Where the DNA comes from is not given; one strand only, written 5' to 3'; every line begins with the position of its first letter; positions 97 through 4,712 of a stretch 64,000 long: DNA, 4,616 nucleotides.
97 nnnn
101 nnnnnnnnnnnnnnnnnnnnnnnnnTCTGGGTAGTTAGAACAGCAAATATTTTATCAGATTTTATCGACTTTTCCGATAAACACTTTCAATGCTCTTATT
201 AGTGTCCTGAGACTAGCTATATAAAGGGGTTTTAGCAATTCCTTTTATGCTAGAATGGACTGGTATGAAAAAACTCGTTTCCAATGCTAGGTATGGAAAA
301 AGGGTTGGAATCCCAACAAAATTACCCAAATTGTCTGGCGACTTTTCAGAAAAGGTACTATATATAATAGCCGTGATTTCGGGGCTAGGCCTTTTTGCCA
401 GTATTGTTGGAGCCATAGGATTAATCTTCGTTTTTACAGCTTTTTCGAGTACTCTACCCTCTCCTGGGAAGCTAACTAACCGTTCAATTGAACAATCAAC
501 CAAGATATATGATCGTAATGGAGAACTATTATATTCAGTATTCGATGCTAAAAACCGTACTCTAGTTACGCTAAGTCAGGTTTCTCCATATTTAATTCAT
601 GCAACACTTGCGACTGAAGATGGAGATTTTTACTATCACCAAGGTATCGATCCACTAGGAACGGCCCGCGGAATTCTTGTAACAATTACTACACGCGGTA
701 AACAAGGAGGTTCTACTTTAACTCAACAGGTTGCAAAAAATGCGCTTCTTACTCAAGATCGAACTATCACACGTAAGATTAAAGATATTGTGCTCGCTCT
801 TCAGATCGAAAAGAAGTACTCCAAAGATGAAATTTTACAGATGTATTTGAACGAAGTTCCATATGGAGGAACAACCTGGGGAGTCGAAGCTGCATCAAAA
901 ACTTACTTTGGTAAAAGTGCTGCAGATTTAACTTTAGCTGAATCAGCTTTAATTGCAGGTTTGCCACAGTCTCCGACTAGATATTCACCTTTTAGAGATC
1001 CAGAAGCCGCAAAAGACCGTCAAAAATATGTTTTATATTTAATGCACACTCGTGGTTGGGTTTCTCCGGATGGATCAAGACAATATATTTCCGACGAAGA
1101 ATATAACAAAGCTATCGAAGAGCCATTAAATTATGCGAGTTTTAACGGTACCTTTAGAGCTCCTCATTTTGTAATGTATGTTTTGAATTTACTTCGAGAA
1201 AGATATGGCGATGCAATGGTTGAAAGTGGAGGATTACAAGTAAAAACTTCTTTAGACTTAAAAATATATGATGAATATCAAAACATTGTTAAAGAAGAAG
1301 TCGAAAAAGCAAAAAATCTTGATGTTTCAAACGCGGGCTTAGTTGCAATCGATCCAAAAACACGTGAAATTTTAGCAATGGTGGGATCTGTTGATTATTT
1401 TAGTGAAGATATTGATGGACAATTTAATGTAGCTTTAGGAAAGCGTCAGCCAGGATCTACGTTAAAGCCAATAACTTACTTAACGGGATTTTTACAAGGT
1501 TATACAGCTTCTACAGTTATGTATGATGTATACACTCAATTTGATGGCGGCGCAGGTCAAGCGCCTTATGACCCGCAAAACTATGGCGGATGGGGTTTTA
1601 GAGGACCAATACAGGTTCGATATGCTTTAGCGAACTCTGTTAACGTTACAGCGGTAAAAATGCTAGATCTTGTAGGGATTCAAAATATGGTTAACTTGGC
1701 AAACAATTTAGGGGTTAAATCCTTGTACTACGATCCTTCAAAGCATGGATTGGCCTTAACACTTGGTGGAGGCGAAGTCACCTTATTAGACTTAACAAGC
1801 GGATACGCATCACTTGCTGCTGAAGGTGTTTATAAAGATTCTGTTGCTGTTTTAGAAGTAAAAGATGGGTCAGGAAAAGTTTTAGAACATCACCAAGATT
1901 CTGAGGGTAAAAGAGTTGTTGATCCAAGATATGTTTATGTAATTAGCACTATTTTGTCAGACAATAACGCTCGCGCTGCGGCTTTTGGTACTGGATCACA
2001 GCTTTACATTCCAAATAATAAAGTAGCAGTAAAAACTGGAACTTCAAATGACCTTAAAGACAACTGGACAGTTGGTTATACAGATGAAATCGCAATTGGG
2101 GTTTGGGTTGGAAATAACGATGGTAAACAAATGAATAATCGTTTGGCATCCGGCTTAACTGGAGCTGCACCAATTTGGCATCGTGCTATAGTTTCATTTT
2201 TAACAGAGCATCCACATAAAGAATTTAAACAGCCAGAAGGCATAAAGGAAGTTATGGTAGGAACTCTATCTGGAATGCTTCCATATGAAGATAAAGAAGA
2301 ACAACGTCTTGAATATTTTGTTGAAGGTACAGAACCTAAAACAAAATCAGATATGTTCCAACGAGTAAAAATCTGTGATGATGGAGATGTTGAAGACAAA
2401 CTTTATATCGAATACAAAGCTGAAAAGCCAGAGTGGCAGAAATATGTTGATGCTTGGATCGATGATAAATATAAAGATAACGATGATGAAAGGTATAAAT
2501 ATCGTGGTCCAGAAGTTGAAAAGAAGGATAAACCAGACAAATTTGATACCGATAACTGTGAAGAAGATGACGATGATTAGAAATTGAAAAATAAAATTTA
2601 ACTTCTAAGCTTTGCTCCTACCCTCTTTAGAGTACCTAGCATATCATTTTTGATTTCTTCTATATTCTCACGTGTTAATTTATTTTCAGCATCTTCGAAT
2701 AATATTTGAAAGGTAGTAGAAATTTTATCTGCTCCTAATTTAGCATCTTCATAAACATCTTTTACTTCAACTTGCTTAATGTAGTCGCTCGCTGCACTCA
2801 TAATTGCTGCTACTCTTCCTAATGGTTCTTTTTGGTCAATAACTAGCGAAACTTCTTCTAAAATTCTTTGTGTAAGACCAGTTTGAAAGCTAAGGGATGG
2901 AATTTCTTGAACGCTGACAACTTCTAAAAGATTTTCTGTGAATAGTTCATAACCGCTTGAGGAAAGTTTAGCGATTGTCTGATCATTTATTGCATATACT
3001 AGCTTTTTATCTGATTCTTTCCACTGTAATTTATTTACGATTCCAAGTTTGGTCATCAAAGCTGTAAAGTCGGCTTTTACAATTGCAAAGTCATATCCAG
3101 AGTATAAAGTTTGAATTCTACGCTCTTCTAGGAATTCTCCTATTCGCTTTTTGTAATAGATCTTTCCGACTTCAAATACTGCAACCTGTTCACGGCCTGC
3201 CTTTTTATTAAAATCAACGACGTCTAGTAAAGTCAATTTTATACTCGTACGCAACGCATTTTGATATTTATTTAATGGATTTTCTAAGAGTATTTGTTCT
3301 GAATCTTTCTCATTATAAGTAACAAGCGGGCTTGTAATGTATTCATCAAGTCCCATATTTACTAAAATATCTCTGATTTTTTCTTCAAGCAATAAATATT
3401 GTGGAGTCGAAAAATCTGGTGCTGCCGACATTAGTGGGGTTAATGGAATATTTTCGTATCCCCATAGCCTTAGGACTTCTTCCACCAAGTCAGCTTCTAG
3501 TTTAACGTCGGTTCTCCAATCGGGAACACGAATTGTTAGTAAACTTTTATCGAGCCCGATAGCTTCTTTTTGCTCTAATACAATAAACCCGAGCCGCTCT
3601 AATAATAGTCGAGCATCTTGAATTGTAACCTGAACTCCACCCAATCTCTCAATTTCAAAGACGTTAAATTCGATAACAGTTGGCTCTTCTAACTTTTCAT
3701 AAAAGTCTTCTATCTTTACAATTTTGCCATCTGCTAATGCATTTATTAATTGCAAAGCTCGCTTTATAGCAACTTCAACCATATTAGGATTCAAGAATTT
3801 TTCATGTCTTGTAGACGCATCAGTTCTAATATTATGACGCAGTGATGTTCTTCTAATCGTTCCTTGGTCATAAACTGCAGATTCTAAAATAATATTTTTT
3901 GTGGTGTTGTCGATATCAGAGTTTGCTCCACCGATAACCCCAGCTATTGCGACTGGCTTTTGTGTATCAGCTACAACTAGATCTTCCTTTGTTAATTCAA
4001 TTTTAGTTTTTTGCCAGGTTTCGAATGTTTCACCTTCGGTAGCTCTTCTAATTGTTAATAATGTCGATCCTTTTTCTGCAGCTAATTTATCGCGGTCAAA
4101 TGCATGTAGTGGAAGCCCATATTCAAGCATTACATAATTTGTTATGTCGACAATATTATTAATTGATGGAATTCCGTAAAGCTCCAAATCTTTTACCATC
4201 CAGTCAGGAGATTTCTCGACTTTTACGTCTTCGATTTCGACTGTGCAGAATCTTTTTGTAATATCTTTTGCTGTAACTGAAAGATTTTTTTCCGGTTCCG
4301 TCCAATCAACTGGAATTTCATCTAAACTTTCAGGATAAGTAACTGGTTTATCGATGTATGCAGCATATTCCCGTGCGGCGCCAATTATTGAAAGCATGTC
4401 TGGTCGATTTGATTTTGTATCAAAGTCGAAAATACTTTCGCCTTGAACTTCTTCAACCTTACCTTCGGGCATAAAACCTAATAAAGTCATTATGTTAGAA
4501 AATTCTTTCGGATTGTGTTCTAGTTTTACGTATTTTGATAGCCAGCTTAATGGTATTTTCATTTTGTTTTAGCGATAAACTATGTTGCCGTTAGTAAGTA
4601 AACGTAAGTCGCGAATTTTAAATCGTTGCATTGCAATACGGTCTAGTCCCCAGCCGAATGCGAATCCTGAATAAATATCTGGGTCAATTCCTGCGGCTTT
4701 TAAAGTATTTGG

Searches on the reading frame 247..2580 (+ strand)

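Call 67: search_protein_families(library=pfam, proteins=[window:247-2580:+], max_evalue=0.00001)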
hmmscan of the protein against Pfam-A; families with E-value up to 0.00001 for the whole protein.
window:247-2580:+ (777 aa): 2 families
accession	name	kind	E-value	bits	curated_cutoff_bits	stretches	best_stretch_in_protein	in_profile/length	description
PF00912.28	Transgly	-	1.3e-64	217.3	27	1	93-266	3-177/178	Transglycosylase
PF00905.27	Transpeptidase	-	7e-19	68.6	22.1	1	365-625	3-282/299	Penicillin binding protein transpeptidase domain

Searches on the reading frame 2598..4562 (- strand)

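Call 67: search_protein_families(library=pfam, proteins=[window:2598-4562:-], max_evalue=0.00001)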
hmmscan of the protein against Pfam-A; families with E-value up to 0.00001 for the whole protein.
window:2598-4562:- (654 aa): 4 families
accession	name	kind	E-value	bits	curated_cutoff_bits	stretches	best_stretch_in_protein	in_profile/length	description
PF03483.22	B3_4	-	1.1e-58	198.1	29.3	1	103-277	3-173/174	B3/4 domain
PF17759.6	tRNA_synthFbeta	-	3.2e-19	69.7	22.4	1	388-520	17-170/214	Phenylalanyl tRNA synthetase beta chain CLM domain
PF03484.21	B5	-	1.4e-16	60.9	28.6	1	297-369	1-67/67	tRNA synthetase B5 domain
PF03147.19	FDX-ACB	-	3e-13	50.5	31.1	1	569-653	8-94/94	Ferredoxin-fold anticodon binding domain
